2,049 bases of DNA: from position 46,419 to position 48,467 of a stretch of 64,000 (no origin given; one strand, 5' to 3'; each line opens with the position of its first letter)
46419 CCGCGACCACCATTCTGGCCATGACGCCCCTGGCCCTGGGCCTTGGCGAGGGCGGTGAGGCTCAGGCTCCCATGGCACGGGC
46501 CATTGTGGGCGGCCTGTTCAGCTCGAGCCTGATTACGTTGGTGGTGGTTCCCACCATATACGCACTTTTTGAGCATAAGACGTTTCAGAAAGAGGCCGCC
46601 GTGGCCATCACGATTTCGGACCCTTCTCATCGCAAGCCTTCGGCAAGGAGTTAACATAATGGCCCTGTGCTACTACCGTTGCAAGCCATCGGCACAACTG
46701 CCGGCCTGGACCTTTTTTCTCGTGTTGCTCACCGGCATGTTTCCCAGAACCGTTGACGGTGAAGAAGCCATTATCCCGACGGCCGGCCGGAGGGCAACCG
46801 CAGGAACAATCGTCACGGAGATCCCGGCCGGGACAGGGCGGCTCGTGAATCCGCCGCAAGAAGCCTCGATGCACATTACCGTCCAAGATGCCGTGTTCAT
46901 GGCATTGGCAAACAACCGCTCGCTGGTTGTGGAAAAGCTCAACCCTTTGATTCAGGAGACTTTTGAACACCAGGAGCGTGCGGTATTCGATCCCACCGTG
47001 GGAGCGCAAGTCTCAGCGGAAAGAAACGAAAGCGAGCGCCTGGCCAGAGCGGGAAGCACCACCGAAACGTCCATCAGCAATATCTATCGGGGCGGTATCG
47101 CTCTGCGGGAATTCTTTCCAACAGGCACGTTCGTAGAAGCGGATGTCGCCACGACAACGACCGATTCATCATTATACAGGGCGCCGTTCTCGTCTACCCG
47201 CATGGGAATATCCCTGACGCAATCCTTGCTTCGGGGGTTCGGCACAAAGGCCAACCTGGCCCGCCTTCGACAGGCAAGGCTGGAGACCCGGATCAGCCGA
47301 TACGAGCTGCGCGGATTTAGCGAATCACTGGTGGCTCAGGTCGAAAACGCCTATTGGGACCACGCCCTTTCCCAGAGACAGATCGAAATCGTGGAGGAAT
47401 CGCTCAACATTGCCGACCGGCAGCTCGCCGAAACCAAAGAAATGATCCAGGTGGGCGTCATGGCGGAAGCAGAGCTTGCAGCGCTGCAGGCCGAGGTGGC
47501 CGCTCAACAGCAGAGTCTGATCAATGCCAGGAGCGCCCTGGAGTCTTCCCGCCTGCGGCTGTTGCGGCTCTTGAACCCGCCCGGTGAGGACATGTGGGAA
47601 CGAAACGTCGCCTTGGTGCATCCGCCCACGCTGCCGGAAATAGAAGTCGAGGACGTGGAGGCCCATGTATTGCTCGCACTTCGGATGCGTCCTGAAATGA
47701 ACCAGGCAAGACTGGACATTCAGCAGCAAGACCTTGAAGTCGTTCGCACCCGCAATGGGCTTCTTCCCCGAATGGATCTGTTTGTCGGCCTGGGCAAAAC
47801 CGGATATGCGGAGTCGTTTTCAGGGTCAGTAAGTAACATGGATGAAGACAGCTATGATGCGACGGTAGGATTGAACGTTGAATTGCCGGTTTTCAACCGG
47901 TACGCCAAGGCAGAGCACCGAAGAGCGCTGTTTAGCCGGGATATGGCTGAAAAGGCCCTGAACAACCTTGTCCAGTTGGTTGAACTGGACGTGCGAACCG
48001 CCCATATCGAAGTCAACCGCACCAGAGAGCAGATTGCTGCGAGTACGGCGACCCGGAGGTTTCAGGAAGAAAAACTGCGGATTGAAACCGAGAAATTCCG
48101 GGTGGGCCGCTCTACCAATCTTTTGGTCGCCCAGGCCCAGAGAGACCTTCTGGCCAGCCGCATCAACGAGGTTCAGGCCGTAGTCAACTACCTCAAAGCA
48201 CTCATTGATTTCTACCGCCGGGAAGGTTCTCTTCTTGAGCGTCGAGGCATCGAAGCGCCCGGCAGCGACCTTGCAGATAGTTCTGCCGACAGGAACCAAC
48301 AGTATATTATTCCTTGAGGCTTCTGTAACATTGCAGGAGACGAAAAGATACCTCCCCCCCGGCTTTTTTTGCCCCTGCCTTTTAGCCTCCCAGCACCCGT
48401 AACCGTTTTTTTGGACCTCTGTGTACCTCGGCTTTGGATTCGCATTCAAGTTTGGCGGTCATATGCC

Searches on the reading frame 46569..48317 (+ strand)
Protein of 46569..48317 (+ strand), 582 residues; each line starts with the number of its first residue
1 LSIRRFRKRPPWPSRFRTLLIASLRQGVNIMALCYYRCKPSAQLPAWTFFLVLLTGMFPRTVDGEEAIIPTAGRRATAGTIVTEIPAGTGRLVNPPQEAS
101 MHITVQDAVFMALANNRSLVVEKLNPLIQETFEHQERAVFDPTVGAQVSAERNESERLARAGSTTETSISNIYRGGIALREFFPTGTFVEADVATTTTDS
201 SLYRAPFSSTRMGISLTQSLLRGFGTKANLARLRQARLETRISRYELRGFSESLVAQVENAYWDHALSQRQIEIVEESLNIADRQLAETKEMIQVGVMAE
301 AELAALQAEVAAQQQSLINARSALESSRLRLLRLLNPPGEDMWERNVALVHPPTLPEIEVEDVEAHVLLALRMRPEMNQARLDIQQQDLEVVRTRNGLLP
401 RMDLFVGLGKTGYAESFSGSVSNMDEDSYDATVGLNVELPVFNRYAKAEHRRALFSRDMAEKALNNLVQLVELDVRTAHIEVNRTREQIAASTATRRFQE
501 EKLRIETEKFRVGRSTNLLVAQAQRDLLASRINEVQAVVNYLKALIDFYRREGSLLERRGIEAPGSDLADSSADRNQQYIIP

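Call 69: search_protein_families(library=pfam, proteins=[window:46569-48317:+], max_evalue=0.001)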
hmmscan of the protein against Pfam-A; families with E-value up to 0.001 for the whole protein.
window:46569-48317:+ (582 aa): 1 family
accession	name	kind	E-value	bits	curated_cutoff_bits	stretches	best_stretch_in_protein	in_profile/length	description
PF02321.23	OEP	-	4.5e-40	137.9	22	2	370-550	8-184/187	Outer membrane efflux protein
